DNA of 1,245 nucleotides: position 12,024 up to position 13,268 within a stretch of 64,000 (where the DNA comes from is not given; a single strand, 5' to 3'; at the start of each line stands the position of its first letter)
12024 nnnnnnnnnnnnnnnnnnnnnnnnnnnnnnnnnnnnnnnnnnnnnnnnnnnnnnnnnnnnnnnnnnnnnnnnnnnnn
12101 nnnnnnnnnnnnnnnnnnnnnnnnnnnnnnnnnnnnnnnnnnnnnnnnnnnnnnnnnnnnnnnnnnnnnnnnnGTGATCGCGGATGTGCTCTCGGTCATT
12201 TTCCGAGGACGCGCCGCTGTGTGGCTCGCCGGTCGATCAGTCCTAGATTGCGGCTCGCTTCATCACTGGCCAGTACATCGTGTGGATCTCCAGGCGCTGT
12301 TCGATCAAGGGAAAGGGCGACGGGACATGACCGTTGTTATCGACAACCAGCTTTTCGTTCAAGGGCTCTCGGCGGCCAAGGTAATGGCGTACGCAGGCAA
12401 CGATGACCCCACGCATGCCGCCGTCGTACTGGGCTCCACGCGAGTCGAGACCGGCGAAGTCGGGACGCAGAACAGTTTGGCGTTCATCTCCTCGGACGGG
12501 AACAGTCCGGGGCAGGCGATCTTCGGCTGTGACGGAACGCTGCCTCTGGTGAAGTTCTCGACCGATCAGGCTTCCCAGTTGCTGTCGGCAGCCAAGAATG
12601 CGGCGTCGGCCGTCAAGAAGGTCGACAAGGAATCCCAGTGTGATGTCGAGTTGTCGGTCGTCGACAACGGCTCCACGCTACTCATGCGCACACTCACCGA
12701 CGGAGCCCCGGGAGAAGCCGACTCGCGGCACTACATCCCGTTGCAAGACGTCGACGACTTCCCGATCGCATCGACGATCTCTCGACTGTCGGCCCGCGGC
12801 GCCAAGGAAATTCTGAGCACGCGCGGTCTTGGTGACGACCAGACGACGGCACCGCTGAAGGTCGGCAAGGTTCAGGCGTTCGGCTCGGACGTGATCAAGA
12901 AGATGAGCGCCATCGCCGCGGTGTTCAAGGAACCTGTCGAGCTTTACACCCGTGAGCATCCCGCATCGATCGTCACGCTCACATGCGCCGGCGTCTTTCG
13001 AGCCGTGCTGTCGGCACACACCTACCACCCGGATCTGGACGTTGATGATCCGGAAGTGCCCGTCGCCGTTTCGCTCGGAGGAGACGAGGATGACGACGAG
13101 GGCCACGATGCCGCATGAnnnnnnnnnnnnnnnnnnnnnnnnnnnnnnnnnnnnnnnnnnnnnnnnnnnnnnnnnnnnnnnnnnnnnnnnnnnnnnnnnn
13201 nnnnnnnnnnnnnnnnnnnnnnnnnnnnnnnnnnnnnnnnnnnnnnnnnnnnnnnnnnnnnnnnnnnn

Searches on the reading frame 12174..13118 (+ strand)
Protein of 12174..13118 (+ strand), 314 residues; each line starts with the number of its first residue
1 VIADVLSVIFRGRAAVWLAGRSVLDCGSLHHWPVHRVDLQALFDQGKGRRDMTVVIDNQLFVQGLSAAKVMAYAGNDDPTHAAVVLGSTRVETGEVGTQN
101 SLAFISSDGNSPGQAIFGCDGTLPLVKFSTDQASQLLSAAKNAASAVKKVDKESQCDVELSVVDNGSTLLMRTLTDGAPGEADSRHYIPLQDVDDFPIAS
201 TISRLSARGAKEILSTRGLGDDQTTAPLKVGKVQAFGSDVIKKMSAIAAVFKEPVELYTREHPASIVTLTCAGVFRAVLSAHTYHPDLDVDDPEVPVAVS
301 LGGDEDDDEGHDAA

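Call 4: search_protein_families(library=pfam, proteins=[window:12174-13118:+], max_evalue=0.01)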
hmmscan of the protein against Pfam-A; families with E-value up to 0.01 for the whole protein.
window:12174-13118:+ (314 aa): 0 families
